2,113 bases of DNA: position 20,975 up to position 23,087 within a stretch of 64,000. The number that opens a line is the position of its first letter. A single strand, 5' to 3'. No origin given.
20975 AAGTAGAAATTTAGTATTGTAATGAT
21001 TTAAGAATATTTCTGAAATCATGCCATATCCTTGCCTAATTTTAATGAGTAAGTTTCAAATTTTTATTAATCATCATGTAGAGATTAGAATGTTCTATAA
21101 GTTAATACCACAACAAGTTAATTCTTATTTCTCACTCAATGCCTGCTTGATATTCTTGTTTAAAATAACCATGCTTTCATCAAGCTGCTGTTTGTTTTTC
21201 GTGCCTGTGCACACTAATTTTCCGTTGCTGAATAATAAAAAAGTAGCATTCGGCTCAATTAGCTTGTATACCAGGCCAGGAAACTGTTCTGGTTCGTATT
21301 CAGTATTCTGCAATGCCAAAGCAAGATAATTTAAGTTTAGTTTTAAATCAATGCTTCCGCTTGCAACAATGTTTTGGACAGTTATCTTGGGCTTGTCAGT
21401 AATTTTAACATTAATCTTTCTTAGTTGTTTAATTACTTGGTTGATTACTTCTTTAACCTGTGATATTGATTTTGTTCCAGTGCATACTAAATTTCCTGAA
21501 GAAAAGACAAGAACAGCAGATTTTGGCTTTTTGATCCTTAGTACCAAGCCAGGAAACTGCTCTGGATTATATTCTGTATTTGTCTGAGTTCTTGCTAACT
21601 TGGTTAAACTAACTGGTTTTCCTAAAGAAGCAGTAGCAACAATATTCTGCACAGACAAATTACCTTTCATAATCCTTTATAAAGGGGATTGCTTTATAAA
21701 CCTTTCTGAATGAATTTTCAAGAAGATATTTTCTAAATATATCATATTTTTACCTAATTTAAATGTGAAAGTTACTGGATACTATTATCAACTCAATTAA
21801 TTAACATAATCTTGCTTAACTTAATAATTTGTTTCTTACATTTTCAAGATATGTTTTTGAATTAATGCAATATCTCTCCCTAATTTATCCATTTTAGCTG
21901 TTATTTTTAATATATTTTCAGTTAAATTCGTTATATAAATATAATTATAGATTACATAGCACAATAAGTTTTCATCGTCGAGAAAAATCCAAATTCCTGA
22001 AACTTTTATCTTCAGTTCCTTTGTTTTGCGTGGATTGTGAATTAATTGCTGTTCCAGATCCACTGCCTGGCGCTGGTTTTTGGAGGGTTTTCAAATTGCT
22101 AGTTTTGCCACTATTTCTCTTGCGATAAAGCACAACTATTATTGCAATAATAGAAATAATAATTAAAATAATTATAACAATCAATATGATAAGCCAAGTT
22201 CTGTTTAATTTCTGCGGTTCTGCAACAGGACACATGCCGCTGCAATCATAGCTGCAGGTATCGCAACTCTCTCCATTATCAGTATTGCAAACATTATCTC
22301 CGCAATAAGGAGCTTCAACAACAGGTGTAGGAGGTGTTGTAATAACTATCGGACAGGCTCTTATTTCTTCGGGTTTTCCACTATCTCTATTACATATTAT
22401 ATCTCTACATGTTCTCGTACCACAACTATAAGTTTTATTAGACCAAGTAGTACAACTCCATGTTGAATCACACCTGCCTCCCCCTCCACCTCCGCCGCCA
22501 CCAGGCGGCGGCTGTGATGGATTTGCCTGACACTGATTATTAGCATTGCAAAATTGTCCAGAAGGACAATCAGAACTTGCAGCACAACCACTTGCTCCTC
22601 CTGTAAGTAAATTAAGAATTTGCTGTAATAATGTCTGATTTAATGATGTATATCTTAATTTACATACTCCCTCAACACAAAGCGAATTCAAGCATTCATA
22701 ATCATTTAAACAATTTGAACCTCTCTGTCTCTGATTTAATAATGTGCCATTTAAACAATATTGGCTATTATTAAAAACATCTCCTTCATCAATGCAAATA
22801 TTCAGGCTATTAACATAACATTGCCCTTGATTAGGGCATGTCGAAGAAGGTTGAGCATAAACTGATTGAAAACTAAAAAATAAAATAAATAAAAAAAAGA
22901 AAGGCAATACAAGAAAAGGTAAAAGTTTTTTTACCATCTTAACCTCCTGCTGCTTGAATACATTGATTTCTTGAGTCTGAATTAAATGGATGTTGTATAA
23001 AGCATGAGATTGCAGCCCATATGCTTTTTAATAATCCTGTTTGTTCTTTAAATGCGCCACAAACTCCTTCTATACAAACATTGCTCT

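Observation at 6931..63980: Orientation-locked, multi-hairpin intergenic repeat family (IGR-A), about 32 loci in 57 kb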

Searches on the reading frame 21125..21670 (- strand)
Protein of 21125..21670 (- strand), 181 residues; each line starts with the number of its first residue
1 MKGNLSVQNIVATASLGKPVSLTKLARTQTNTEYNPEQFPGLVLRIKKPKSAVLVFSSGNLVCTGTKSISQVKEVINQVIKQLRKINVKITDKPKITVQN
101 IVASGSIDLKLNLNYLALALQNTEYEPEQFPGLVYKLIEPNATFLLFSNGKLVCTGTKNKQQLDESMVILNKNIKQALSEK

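Call 30: search_protein_families(library=pfam, proteins=[window:21125-21670:-], max_evalue=0.01)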
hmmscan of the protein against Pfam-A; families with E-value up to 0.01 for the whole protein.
window:21125-21670:- (181 aa): 1 family
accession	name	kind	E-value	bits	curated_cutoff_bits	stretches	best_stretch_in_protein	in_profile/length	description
PF00352.27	TBP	-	4.8e-57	190.2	22.9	2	5-86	2-85/85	Transcription factor TFIID (or TATA-binding protein, TBP)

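Call 37: find_homologous_proteins(query=window:21125-21670:-, max_evalue=1e-30)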
Query window:21125-21670:- (181 aa): 7869 proteins with E <= 1e-30 among 8000 candidates; the best 120 are listed.
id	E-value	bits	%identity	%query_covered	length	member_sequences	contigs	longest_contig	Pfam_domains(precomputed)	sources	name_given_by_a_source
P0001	1.8e-107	374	100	100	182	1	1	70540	PF00352.28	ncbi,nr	ncbi:TATA-box-binding protein [Candidatus Pacearchaeota archaeon]|nr:TATA-box-binding protein [Candi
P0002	6.0e-107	372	99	100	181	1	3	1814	PF00352.28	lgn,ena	-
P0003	6.4e-106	369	98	100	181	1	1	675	PF00352.28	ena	-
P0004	6.2e-105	366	97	100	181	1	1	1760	PF00352.28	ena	-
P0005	1.8e-103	361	95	100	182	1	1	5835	PF00352.28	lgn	-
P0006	2.6e-103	360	96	100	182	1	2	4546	PF00352.28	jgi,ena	-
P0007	2.8e-103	360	96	100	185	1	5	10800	PF00352.28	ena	-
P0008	7.7e-103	359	99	97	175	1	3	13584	PF00352.28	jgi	-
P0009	8.1e-103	359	95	99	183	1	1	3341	PF00352.28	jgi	jgi:transcription initiation factor TFIID TATA-box-binding protein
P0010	1.0e-102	358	96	100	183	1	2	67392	PF00352.28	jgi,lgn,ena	jgi:transcription initiation factor TFIID TATA-box-binding protein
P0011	1.1e-102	358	96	100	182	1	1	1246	PF00352.28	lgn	-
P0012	2.9e-102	357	95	99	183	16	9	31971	PF00352.28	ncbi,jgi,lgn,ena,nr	ncbi:TATA-box-binding protein [Candidatus Pacearchaeota archaeon]|nr:TATA-box-binding protein [Candi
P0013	3.0e-102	357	94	100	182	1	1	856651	PF00352.28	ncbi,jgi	ncbi:MAG: TATA-box-binding protein [Candidatus Pacearchaeota archaeon]|jgi:transcription initiation 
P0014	3.5e-102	357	94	100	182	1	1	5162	PF00352.28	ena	-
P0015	6.5e-102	356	93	100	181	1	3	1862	PF00352.28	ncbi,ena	-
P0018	1.3e-101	355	94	100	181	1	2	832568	PF00352.28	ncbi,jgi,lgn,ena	ncbi:MAG: TATA-box-binding protein [Candidatus Pacearchaeota archaeon]|jgi:transcription initiation 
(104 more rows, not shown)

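Call 38: find_encoding_contigs(protein=P0010, flank=10000, max_places=2)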
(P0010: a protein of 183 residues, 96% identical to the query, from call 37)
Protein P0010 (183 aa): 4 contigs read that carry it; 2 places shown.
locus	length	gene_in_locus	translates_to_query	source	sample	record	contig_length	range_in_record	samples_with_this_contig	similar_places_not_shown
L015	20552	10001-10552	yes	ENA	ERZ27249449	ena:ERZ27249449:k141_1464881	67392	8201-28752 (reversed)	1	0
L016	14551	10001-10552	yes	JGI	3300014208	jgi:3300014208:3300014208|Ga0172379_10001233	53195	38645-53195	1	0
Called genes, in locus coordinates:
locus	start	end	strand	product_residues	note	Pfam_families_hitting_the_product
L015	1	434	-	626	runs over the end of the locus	PF00133:tRNA-synt_1, PF01406:tRNA-synt_1e, PF09334:tRNA-synt_1g, PF00133:tRNA-synt_1, PF19303:Anticodon_3, PF08264:Anticodon_1, PF01588:tRNA_bind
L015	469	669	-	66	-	-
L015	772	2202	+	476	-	PF00083:Sugar_tr (faint), PF07690:MFS_1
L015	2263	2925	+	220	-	PF24460:DUF7575 (faint)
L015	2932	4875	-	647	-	PF00122:E1-E2_ATPase, PF00702:Hydrolase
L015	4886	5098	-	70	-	PF00403:HMA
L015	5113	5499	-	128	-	PF13473:Cupredoxin_1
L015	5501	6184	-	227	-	-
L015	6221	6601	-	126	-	PF01022:HTH_5, PF01978:TrmB (weak)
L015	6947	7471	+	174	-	PF00827:Ribosomal_L15e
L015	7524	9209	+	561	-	PF04675:DNA_ligase_A_N, PF01068:DNA_ligase_A_M, PF04679:DNA_ligase_A_C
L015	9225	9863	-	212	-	-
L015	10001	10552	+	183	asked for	PF00352:TBP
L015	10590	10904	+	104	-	-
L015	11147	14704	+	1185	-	PF14551:MCM_N (weak), PF17207:MCM_OB, PF00493:MCM, PF14890:Intein_splicing, PF14528:LAGLIDADG_3, PF00493:MCM, PF17855:MCM_lid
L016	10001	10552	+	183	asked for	PF00352:TBP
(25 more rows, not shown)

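Call 39: find_encoding_contigs(protein=P0012, flank=10000, max_places=2)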
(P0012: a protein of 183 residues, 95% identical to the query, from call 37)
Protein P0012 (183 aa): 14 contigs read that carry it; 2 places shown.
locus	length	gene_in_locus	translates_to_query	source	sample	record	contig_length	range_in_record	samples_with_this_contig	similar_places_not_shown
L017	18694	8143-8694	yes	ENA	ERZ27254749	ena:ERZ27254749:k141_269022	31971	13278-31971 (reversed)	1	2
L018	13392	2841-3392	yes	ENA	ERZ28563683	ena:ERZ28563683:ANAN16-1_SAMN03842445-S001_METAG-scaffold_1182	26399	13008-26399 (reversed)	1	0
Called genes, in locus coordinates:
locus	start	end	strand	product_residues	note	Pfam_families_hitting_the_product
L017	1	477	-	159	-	?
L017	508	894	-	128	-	-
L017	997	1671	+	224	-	PF13240:Zn_Ribbon_1 (faint)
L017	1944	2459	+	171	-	PF00827:Ribosomal_L15e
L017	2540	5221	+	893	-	PF13385:Laminin_G_3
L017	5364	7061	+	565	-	PF04675:DNA_ligase_A_N, PF01068:DNA_ligase_A_M, PF04679:DNA_ligase_A_C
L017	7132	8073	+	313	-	-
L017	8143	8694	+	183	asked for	PF00352:TBP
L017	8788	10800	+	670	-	PF14551:MCM_N, PF17207:MCM_OB, PF00493:MCM, PF07726:AAA_3 (weak), PF01078:Mg_chelatase (weak), PF17855:MCM_lid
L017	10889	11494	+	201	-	PF01336:tRNA_anti-codon (weak)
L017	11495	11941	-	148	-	-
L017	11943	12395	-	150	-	-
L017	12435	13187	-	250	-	PF02535:Zip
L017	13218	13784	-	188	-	-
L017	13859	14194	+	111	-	PF02661:Fic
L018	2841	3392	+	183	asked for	PF00352:TBP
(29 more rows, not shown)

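Call 40: find_encoding_contigs(protein=P0013, flank=10000, max_places=1)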
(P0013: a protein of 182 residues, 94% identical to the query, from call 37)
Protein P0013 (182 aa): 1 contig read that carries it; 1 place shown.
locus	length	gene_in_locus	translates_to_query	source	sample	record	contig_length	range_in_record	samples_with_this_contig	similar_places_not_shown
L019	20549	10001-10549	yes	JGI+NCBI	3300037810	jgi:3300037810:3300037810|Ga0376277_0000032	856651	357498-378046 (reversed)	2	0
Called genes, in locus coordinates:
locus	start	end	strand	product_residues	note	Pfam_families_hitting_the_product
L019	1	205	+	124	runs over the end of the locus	-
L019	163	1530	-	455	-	PF02934:GatB_N, PF02637:GatB_Yqey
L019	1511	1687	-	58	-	-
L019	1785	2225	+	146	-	-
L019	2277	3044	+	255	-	PF01656:CbiA, PF06564:CBP_BcsQ (weak), PF09140:MipZ (weak), PF10609:ParA, PF13614:AAA_31, PF13500:AAA_26 (weak), PF00142:Fer4_NifH, PF10609:ParA (weak)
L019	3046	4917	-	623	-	PF00133:tRNA-synt_1, PF01406:tRNA-synt_1e, PF09334:tRNA-synt_1g, PF00133:tRNA-synt_1, PF19303:Anticodon_3, PF08264:Anticodon_1, PF01588:tRNA_bind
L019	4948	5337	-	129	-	-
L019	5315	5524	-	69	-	-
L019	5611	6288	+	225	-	PF24460:DUF7575 (faint)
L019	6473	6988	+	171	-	PF00827:Ribosomal_L15e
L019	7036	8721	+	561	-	PF04675:DNA_ligase_A_N, PF01068:DNA_ligase_A_M, PF04679:DNA_ligase_A_C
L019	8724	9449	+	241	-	PF13489:Methyltransf_23, PF08241:Methyltransf_11 (weak), PF08242:Methyltransf_12 (weak), PF13649:Methyltransf_25 (weak)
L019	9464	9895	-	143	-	-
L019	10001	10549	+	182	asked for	PF00352:TBP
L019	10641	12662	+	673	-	PF14551:MCM_N (weak), PF17207:MCM_OB, PF00493:MCM, PF07726:AAA_3 (weak), PF01078:Mg_chelatase (weak), PF17855:MCM_lid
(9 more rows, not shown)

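Call 41: find_encoding_contigs(protein=P0018, flank=10000, max_places=1)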
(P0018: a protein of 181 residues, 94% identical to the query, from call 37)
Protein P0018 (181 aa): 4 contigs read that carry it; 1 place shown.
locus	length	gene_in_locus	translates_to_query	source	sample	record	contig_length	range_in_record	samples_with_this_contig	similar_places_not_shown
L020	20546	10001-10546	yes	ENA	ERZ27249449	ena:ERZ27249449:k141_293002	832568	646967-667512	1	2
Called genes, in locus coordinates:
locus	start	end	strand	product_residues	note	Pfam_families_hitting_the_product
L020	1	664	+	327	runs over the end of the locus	PF10017:Methyltransf_33, PF13847:Methyltransf_31 (faint)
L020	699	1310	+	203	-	PF10050:DUF2284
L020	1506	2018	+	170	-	PF00827:Ribosomal_L15e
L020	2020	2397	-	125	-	PF00293:NUDIX, PF14815:NUDIX_4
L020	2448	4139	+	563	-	PF04675:DNA_ligase_A_N, PF01068:DNA_ligase_A_M, PF04679:DNA_ligase_A_C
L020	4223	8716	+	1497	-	PF08308:PEGA, PF00404:Dockerin_1, PF13385:Laminin_G_3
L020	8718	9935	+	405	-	-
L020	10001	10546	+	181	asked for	PF00352:TBP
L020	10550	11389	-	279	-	-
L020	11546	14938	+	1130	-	PF14551:MCM_N, PF17207:MCM_OB, PF00493:MCM, PF14890:Intein_splicing, PF14528:LAGLIDADG_3 (weak), PF00493:MCM, PF01078:Mg_chelatase (weak), PF17855:MCM_lid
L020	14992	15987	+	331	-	PF00781:DAGK_cat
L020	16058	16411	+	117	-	-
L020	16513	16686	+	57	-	-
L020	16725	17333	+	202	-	PF01336:tRNA_anti-codon (weak)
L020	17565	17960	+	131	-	-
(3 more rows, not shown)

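Call 43: find_encoding_contigs(protein=P0008, flank=10000, max_places=3)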
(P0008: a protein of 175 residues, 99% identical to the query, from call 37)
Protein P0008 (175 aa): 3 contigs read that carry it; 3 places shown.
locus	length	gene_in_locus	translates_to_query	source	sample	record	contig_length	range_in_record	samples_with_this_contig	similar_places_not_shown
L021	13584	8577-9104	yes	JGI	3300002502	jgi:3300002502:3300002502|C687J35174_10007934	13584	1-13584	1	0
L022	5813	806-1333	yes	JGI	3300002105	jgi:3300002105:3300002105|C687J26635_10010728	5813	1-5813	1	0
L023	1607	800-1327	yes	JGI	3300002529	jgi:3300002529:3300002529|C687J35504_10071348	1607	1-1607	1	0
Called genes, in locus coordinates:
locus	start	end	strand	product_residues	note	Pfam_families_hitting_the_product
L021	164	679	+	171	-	PF00827:Ribosomal_L15e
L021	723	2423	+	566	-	PF04675:DNA_ligase_A_N, PF01068:DNA_ligase_A_M, PF04679:DNA_ligase_A_C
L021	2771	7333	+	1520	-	PF00404:Dockerin_1 (faint)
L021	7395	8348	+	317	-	-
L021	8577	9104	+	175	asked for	PF00352:TBP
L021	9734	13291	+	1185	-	PF17207:MCM_OB, PF00493:MCM, PF14890:Intein_splicing, PF14528:LAGLIDADG_3, PF00493:MCM, PF17855:MCM_lid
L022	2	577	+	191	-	?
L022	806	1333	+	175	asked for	PF00352:TBP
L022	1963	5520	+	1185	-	PF17207:MCM_OB, PF00493:MCM, PF14890:Intein_splicing, PF14528:LAGLIDADG_3, PF00493:MCM, PF17855:MCM_lid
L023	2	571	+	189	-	?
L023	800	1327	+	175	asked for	PF00352:TBP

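Call 44: find_encoding_contigs(protein=P0007, flank=10000, max_places=3)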
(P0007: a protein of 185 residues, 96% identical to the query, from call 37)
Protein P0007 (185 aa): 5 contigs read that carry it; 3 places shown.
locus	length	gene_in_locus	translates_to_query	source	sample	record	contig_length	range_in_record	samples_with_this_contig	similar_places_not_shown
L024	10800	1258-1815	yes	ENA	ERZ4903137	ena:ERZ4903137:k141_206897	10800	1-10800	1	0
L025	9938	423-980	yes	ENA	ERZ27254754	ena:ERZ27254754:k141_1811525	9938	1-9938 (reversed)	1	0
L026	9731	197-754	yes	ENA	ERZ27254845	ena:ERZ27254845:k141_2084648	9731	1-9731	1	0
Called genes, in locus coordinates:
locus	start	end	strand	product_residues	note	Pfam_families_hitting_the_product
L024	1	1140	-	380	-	?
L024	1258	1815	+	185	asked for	PF00352:TBP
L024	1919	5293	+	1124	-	PF14551:MCM_N (weak), PF17207:MCM_OB, PF00493:MCM, PF14890:Intein_splicing, PF14528:LAGLIDADG_3, PF00493:MCM, PF17855:MCM_lid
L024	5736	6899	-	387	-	-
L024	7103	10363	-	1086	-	PF00092:VWA, PF13519:VWA_2 (weak)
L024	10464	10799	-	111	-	?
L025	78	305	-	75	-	-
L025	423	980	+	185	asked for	PF00352:TBP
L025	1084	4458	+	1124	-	PF14551:MCM_N (weak), PF17207:MCM_OB, PF00493:MCM, PF14890:Intein_splicing, PF14528:LAGLIDADG_3, PF00493:MCM, PF17855:MCM_lid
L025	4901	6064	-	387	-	-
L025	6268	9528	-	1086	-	PF00092:VWA, PF13519:VWA_2 (weak)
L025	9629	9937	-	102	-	?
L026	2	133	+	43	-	?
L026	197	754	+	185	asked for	PF00352:TBP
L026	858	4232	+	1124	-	PF14551:MCM_N (weak), PF17207:MCM_OB, PF00493:MCM, PF14890:Intein_splicing, PF14528:LAGLIDADG_3, PF00493:MCM, PF17855:MCM_lid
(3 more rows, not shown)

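Call 45: find_encoding_contigs(protein=P0005, flank=10000, max_places=2)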
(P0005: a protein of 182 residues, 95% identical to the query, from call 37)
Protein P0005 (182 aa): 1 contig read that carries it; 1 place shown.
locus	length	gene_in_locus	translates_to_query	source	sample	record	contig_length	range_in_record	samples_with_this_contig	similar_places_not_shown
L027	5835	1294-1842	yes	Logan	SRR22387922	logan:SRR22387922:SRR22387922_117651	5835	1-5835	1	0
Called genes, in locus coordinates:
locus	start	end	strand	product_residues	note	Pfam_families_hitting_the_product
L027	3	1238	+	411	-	?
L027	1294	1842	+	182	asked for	PF00352:TBP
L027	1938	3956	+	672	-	PF14551:MCM_N (weak), PF17207:MCM_OB, PF00493:MCM, PF07726:AAA_3 (weak), PF01078:Mg_chelatase (weak), PF17855:MCM_lid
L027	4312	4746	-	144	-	-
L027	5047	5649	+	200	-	PF01336:tRNA_anti-codon (weak)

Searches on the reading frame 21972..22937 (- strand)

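Call 30: search_protein_families(library=pfam, proteins=[window:21972-22937:-], max_evalue=0.01)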
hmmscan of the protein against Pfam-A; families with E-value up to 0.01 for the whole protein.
window:21972-22937:- (321 aa): 2 families
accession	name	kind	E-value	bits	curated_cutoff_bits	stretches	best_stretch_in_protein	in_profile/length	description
PF10717.14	ODV-E18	-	0.00079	19.7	28.1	0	253-280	26-53/87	Occlusion-derived virus envelope protein ODV-E18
PF12420.13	DUF3671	-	0.0025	17.7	34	1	3-278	157-214/223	Fam-L, Fam-M like protein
